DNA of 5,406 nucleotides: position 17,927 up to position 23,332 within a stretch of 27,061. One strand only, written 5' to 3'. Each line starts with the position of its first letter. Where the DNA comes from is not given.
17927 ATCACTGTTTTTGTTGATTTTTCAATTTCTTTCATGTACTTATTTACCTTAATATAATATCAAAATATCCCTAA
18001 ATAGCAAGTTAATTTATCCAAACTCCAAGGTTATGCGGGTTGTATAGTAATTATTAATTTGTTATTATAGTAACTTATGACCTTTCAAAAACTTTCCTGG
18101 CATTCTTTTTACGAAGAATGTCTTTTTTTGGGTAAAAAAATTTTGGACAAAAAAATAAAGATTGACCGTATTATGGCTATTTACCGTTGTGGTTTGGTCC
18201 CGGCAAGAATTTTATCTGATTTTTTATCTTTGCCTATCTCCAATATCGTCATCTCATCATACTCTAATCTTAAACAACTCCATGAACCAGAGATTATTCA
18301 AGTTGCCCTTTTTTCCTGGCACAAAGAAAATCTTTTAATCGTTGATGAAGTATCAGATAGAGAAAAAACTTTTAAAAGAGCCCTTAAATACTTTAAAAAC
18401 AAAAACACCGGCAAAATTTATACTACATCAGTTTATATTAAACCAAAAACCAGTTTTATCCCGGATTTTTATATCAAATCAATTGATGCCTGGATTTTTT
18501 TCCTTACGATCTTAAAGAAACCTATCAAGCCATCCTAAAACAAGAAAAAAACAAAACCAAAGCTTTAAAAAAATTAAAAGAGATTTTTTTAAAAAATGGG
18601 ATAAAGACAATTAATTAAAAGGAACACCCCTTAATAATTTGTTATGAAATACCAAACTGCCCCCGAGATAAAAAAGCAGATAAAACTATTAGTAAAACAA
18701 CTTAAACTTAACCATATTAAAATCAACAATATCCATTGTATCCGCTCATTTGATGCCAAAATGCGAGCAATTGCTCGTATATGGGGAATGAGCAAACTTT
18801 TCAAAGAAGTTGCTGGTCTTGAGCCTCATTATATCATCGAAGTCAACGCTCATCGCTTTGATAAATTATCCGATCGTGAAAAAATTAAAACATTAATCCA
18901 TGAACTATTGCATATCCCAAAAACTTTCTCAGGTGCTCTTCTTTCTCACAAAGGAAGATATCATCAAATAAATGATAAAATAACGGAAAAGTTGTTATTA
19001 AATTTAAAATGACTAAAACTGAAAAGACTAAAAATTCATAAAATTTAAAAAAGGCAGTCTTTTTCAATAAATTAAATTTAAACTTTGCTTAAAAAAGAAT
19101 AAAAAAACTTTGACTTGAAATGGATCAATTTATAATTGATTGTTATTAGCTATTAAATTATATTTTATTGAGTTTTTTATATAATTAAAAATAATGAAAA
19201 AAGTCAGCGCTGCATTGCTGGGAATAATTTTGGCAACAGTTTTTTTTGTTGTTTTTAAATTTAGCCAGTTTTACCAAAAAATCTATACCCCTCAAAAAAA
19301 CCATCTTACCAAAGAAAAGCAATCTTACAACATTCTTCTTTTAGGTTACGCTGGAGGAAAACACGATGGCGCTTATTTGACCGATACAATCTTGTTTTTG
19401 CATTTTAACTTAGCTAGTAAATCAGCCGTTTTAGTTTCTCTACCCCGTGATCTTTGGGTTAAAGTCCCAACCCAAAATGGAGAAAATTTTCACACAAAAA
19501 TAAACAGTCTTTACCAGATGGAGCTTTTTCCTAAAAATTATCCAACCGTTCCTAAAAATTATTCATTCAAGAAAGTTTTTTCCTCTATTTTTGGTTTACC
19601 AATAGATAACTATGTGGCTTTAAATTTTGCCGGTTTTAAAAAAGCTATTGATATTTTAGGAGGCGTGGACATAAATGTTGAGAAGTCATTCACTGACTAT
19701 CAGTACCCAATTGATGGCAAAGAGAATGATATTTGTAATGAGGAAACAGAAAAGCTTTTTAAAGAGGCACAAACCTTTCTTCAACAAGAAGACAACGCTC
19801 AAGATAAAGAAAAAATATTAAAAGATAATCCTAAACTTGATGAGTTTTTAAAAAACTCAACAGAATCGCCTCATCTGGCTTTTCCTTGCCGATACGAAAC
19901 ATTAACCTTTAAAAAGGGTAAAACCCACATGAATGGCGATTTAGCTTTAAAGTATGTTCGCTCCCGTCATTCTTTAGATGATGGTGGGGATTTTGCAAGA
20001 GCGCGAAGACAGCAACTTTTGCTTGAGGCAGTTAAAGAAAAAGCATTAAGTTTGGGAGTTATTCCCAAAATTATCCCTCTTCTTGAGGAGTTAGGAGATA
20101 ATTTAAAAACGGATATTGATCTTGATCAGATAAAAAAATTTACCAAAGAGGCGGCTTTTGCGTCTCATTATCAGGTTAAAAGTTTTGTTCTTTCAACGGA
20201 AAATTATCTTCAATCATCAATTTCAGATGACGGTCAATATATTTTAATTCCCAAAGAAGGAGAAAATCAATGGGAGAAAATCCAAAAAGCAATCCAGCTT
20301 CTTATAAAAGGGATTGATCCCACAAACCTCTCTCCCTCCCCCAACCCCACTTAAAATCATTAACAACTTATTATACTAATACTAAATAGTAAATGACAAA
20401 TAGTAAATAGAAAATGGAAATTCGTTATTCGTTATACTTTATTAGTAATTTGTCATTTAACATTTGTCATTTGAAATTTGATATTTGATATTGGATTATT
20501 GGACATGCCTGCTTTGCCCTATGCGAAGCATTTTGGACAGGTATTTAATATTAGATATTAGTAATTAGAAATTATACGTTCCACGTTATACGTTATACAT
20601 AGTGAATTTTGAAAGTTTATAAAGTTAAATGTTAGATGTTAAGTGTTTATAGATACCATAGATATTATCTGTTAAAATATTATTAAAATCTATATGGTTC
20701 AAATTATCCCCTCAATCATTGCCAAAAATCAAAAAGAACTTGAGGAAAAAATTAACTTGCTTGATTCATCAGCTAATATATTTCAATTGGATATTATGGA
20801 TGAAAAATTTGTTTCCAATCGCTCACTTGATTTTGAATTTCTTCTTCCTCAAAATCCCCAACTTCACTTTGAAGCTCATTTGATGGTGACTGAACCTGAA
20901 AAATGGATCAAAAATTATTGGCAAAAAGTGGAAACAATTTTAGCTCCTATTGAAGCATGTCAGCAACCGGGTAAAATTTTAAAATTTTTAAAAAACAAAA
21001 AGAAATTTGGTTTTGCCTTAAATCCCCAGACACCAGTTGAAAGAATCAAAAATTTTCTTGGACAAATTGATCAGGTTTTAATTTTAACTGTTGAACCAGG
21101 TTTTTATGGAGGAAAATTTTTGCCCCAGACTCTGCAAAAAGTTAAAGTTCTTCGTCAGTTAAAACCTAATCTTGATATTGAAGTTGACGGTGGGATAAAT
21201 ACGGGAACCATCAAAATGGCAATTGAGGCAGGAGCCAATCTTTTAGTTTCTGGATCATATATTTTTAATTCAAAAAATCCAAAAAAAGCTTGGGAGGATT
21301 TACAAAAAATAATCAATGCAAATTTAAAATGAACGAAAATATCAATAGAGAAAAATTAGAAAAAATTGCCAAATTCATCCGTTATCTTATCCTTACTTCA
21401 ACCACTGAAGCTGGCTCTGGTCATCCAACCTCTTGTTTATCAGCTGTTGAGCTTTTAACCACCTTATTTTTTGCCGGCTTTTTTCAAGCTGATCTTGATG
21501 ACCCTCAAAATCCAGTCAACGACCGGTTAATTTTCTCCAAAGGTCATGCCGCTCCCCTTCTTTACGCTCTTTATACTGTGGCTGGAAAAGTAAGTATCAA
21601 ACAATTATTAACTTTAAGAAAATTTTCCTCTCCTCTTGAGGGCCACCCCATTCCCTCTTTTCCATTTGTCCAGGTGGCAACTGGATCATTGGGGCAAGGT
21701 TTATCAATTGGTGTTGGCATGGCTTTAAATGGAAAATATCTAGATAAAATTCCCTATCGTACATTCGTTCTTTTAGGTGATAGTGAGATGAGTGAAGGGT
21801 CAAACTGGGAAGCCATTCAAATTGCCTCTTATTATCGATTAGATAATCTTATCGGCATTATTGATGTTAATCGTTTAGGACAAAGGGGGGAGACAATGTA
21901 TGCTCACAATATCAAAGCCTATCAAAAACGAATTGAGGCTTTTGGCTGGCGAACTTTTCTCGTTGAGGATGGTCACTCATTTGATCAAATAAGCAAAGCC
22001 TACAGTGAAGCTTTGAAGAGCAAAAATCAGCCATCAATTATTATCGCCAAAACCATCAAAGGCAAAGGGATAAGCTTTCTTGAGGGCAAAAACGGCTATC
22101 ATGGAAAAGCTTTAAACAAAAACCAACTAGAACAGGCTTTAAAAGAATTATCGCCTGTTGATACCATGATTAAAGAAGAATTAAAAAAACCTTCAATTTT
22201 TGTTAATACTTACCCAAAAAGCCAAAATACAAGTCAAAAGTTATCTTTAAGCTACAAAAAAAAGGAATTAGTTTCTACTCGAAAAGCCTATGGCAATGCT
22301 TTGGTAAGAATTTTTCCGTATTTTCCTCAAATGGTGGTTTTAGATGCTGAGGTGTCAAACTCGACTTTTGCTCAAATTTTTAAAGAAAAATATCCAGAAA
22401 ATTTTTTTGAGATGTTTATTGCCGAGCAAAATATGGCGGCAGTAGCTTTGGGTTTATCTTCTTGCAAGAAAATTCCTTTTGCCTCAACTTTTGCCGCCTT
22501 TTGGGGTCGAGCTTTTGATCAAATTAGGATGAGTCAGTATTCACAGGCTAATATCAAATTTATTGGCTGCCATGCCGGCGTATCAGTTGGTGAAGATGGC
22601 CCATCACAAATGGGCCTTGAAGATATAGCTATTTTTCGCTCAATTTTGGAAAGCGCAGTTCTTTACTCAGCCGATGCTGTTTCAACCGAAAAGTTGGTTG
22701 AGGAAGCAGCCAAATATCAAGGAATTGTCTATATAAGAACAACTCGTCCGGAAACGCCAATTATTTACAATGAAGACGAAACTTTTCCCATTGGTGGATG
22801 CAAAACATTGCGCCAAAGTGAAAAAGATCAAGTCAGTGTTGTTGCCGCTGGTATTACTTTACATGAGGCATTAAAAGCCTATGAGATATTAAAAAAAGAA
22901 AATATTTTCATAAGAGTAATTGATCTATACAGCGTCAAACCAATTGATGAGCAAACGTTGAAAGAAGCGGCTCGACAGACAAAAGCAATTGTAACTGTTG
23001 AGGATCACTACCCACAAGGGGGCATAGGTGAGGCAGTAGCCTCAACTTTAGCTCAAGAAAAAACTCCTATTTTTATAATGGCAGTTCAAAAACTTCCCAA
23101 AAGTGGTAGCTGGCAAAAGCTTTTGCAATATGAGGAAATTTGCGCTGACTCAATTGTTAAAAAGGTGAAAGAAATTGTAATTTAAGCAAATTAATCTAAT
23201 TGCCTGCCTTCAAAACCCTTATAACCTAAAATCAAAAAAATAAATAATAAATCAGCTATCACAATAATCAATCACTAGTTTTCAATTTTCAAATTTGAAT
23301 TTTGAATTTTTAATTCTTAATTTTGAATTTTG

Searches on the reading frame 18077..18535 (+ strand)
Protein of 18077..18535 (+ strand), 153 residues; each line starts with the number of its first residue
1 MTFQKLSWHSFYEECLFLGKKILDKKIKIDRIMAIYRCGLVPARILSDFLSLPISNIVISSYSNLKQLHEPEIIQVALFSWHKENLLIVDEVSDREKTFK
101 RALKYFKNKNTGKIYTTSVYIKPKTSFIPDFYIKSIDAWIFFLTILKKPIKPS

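Call 50: search_protein_families(library=pfam, proteins=[window:18077-18535:+], max_evalue=0.001)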
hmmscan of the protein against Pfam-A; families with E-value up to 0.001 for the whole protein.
window:18077-18535:+ (153 aa): 1 family
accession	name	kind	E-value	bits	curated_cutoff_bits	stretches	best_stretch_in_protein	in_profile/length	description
PF00156.33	Pribosyltran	-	4.3e-09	36.3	26.3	1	8-142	8-149/158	Phosphoribosyl transferase domain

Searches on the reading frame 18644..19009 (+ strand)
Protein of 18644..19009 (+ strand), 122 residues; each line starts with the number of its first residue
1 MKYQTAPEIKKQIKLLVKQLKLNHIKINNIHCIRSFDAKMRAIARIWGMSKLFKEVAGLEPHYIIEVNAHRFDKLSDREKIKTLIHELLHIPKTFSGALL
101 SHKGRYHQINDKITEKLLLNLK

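Call 50: search_protein_families(library=pfam, proteins=[window:18644-19009:+], max_evalue=0.001)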
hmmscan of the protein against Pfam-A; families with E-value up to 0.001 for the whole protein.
window:18644-19009:+ (122 aa): 1 family
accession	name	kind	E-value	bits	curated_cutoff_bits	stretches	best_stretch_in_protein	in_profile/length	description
PF18894.6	PhageMetallopep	-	2.6e-21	76.5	23.7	1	2-105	2-108/134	Putative phage metallopeptidase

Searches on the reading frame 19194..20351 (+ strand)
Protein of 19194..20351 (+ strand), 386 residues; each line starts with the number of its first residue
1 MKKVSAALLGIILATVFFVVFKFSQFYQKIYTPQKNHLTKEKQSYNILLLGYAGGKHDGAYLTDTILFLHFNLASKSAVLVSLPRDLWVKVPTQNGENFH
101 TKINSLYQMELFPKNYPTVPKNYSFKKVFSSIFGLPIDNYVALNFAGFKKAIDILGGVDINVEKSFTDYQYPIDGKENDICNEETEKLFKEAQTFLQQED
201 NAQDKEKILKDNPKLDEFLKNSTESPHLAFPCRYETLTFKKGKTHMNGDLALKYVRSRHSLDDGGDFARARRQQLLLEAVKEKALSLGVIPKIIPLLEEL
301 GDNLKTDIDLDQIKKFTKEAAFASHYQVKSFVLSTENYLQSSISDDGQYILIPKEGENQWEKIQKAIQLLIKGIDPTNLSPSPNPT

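Call 50: search_protein_families(library=pfam, proteins=[window:19194-20351:+], max_evalue=0.001)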
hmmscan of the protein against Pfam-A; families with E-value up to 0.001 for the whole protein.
window:19194-20351:+ (386 aa): 1 family
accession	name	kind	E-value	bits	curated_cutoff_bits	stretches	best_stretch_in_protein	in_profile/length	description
PF03816.19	LytR_cpsA_psr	-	1.8e-35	122.7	24.6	1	63-284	2-148/150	LytR_cpsA_psr family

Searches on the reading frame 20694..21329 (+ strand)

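Call 50: search_protein_families(library=pfam, proteins=[window:20694-21329:+], max_evalue=0.001)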
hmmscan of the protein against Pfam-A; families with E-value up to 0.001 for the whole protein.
window:20694-21329:+ (212 aa): 1 family
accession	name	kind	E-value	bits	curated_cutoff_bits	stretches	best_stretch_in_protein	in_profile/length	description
PF00834.25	Ribul_P_3_epim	-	1.8e-43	148.7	21.1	1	4-191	2-198/198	Ribulose-phosphate 3 epimerase family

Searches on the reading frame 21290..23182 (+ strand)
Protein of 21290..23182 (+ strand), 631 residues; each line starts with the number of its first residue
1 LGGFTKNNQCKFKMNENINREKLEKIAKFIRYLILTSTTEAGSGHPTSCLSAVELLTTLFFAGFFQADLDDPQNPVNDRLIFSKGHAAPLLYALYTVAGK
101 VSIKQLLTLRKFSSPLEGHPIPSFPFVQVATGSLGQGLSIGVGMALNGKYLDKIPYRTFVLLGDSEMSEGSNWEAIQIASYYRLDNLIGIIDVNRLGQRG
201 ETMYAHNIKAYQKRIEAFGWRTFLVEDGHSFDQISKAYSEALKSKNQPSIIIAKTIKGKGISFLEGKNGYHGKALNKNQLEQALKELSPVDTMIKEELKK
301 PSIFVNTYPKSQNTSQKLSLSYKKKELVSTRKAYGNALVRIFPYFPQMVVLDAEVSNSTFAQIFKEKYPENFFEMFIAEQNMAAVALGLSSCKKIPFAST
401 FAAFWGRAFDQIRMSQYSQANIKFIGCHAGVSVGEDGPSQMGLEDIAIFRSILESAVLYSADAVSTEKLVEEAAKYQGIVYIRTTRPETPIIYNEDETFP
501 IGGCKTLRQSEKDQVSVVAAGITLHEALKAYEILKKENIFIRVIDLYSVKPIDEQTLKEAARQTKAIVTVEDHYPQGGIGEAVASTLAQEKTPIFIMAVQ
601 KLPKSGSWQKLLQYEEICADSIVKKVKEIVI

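Call 50: search_protein_families(library=pfam, proteins=[window:21290-23182:+], max_evalue=0.001)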
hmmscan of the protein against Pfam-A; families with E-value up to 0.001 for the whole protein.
window:21290-23182:+ (631 aa): 5 families
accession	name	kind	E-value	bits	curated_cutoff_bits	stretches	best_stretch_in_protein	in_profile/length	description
PF00456.26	Transketolase_N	-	7.8e-48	163.6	22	1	25-287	4-275/334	Transketolase, thiamine diphosphate binding domain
PF02779.29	Transket_pyr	-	4.2e-41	140.9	27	1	328-489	3-172/174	Transketolase, pyrimidine binding domain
PF02780.25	Transketolase_C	-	3e-28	98.6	25.9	1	506-615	3-117/124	Transketolase, C-terminal domain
PF13292.11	DXP_synthase_N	-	5.6e-09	36.1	21.2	1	17-192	12-169/274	1-deoxy-D-xylulose-5-phosphate synthase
PF22613.1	Transketolase_C_1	-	0.00024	21.7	27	1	507-563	5-55/113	Transketolase-like TK C-terminal domain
